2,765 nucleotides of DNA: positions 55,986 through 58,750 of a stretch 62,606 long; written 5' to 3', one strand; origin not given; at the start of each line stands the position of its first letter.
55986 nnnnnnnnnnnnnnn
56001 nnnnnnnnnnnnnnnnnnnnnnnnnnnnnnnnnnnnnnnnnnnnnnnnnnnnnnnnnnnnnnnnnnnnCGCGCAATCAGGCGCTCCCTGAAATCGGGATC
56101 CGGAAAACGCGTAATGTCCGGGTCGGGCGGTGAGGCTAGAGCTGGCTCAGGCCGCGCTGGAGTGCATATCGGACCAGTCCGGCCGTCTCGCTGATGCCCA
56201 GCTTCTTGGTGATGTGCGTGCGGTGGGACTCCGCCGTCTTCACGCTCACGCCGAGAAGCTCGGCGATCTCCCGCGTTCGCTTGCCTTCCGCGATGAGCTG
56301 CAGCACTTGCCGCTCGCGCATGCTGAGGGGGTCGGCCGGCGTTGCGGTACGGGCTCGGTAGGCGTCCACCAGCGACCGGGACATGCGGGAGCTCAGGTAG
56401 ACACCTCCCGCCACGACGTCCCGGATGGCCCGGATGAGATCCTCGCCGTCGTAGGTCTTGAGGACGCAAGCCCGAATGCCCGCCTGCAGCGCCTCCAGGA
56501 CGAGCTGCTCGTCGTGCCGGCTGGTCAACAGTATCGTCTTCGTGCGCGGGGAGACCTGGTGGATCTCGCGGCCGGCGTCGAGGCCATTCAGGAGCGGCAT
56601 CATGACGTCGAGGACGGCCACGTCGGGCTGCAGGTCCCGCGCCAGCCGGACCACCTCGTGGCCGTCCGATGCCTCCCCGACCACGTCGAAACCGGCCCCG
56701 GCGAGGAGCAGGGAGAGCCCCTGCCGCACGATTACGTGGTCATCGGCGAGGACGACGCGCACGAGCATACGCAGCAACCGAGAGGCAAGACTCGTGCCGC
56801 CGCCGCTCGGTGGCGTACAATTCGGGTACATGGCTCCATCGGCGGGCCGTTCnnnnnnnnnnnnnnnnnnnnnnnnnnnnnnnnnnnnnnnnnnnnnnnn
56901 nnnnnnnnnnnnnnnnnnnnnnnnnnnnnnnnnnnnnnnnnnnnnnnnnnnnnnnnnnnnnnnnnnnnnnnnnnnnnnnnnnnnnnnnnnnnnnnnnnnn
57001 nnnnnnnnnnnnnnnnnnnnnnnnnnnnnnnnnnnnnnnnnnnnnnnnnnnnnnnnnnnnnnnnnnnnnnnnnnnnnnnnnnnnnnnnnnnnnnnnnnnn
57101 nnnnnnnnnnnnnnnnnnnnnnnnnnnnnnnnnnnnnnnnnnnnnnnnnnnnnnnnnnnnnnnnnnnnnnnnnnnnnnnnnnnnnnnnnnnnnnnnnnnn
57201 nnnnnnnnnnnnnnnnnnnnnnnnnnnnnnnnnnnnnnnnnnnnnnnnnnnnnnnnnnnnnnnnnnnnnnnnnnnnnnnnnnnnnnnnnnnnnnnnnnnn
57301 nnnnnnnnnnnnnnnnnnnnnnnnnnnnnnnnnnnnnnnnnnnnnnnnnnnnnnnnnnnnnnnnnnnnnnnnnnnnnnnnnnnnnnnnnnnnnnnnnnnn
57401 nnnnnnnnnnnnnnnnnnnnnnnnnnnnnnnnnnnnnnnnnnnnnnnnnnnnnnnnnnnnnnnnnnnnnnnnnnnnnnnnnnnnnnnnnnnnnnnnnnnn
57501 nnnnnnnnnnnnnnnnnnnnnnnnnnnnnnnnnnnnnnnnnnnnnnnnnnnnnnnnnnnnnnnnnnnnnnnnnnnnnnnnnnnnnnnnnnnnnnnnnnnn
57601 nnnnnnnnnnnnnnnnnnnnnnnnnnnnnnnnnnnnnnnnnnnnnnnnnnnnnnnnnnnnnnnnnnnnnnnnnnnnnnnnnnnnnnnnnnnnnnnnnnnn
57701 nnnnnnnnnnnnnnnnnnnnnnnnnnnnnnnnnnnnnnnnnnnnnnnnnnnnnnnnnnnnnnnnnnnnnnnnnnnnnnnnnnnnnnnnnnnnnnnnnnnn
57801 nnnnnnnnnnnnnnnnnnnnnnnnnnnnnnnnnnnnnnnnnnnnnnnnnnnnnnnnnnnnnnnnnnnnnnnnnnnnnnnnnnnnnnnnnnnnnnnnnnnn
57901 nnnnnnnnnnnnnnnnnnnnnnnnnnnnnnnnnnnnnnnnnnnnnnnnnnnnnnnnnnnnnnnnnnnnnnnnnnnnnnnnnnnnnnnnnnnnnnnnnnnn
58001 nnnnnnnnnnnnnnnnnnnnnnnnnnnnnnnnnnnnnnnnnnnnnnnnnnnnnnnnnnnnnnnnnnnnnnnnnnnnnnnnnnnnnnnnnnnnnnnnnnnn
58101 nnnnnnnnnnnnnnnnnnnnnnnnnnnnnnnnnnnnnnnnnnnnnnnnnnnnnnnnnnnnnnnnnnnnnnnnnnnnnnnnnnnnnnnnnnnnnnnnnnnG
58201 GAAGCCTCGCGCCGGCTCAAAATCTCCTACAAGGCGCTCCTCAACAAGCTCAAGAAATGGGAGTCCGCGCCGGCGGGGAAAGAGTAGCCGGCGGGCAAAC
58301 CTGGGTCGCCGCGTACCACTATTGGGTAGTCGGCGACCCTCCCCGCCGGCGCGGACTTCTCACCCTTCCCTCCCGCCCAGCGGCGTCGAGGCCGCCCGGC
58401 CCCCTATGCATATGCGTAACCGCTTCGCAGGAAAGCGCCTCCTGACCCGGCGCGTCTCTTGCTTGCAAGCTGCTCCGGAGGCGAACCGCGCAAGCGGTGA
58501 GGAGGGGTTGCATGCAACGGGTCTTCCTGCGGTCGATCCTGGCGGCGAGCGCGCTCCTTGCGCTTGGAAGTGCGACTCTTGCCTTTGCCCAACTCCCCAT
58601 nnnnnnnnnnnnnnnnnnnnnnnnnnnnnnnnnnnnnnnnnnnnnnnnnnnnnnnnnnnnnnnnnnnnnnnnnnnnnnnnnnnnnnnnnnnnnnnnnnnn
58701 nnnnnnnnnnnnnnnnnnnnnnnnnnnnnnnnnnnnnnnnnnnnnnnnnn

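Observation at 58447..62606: Sigma-54-driven secreted protein - FHA/GAF - receptor Ser/Thr kinase module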

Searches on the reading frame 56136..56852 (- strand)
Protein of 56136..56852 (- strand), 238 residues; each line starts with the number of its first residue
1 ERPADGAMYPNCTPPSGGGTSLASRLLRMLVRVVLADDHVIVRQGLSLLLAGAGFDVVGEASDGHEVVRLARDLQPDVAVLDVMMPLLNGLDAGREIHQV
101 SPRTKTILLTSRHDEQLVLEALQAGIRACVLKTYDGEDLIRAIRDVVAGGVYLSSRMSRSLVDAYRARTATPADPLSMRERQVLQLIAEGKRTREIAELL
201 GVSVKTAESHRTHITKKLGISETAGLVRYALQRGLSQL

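Call 5: search_protein_families(library=pfam, proteins=[window:56136-56852:-], max_evalue=0.01)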
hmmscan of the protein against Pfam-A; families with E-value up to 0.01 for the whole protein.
window:56136-56852:- (238 aa): 6 families
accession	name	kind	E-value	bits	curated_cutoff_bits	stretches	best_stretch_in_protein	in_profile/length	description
PF00072.30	Response_reg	-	2.3e-25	89.4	30.2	1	33-144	1-111/111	Response regulator receiver domain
PF00196.25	GerE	-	2.1e-16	59.7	23.5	1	174-230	1-57/57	Bacterial regulatory proteins, luxR family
PF08281.18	Sigma70_r4_2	-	5.3e-08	32.8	25.7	1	177-217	12-53/54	Sigma-70, region 4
PF13384.12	HTH_23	-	8.4e-06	25.9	24.6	1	181-207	8-34/50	Homeodomain-like domain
PF13518.12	HTH_28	-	0.00032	21.1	25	1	182-209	4-31/52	Helix-turn-helix domain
PF13551.12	HTH_29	-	0.0039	17.7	28.1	0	182-207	3-29/64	Winged helix-turn helix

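Call 6: search_protein_families(library=ncbifam, proteins=[window:56136-56852:-], max_evalue=0.01)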
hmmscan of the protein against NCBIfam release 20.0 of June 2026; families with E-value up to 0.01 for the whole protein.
window:56136-56852:- (238 aa): 107 families (the best 25 are shown)
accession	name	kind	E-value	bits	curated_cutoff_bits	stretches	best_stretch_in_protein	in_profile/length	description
NF052445.1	RespRegMctR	equivalog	5.1e-48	163.2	300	1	31-235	2-204/205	two-component system response regulator MctR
NF011896.0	PRK15369.1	equivalog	2.9e-42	144.7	242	1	31-235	4-209/211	two component system response regulator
NF007018.1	PRK09483.1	equivalog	9e-38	130.1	280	1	30-236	1-209/217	UvrY/SirA/GacA family response regulator transcription factor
NF047785.1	respo_reg_MadR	equivalog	1.8e-36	125.4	300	1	31-235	1-208/209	MadR family response regulator transcription factor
NF007935.0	PRK10651.1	equivalog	9.9e-35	119.7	250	1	31-220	7-200/216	two-component system response regulator NarL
NF007685.0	PRK10360.1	equivalog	6.1e-28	98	258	1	31-228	2-190/196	response regulator transcription factor UhpA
NF007708.0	PRK10403.1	equivalog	7.9e-26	90.8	343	1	31-234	7-213/215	nitrate/nitrite response regulator protein NarP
NF006900.1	PRK09390.1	equivalog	5.4e-25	88.1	255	1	33-233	7-200/203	response regulator FixJ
NF007403.0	PRK09935.1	equivalog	5.7e-22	78.4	271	1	32-231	5-205/210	fimbria biosynthesis transcriptional regulator FimZ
NF041367.1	CheY_Halo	equivalog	9.3e-20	71.1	200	1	33-147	1-114/114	chemotaxis protein CheY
NF007419.0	PRK09958.1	equivalog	4.7e-18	65.5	251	1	34-232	4-200/204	acid-sensing system DNA-binding response regulator EvgA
NF040749.1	tetrathio_RR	equivalog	1.3e-17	64.2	290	1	34-228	3-186/191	tetrathionate respiration response regulator TtrR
NF001965.0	PRK00742.1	subfamily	7.5e-17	61.6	293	1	29-157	2-133/357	chemotaxis-specific protein-glutamate methyltransferase CheB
NF008098.0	PRK10840.1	equivalog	1.1e-16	61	235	1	32-230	5-205/216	response regulator transcription factor RcsB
NF008469.0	PRK11361.1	equivalog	3.4e-16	59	714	1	31-140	5-113/461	acetoacetate metabolism transcriptional regulator AtoC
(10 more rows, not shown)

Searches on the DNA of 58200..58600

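Call 50: search_rna_families(source=window, start=58200, end=58600, threshold=evalue, max_evalue=1)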
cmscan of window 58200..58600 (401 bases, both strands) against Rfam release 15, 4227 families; matches with E-value up to 1: 10.
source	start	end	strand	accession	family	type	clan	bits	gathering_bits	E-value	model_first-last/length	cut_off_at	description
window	58256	58363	+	RF04119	MIR1858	Gene; miRNA;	-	26.2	137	0.021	1-197/197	no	MIR1858 microRNA precursor family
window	58262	58358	-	RF03240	MIR5534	Gene; miRNA;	-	25.3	79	0.012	1-102/102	no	MIR5534 microRNA precursor family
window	58261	58358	+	RF00926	MIR1151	Gene; miRNA;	-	24.2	90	0.18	1-110/110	no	MIR1151 microRNA precursor family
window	58267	58354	-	RF03910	mir-H5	Gene; miRNA;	-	22.9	90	0.64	1-80/80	no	mir-H5 microRNA precursor family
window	58263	58356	+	RF00707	mir-197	Gene; miRNA;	-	21.6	74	0.29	1-75/75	no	mir-197 microRNA precursor family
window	58244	58381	-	RF04119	MIR1858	Gene; miRNA;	-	20.9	137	0.33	1-197/197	no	MIR1858 microRNA precursor family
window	58259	58359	+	RF03433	mir-2576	Gene; miRNA;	-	20.9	83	0.85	1-120/120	no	mir-2576 microRNA precursor family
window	58259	58359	-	RF03778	mir-483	Gene; miRNA;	-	19.2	60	0.45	1-75/75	no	mir-483 microRNA precursor family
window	58258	58360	+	RF04243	MIR169_3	Gene; miRNA;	CL00098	18.5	70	0.79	1-109/109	no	MIR169_3 microRNA precursor family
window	58264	58356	+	RF04168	MIR839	Gene; miRNA;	-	17.8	200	0.3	1-267/267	no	MIR839 microRNA precursor family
